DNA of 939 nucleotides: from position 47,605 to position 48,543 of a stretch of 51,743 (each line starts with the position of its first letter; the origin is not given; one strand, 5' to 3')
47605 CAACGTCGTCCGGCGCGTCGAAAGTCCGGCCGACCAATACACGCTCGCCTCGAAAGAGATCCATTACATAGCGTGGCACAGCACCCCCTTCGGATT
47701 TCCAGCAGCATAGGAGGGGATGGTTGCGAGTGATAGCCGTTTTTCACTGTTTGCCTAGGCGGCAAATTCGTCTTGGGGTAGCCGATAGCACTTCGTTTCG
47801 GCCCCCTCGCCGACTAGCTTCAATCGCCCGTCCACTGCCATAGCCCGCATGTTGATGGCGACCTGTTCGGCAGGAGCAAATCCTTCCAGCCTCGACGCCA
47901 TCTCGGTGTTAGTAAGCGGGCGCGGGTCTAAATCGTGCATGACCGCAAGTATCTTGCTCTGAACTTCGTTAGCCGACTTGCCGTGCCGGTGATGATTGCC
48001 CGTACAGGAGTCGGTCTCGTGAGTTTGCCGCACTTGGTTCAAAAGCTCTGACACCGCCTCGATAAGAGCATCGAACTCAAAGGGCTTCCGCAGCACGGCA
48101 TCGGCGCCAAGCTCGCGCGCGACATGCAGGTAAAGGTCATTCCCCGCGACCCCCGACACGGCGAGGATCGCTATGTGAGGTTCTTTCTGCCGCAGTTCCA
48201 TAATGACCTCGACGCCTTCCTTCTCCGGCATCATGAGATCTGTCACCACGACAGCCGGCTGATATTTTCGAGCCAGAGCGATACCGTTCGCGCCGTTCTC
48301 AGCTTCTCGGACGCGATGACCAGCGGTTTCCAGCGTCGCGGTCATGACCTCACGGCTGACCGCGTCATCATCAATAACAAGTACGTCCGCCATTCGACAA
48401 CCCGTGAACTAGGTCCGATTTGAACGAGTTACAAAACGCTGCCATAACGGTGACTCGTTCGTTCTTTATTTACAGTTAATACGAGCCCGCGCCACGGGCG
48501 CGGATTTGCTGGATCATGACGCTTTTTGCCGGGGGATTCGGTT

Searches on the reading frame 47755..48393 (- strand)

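Call 11: search_protein_families(library=pfam, proteins=[window:47755-48393:-], max_evalue=0.001)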
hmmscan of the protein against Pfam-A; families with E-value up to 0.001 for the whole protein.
window:47755-48393:- (212 aa): 1 family
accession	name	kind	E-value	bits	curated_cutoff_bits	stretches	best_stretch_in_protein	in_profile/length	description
PF00072.30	Response_reg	-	6.5e-24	84.7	30.2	1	4-114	1-110/111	Response regulator receiver domain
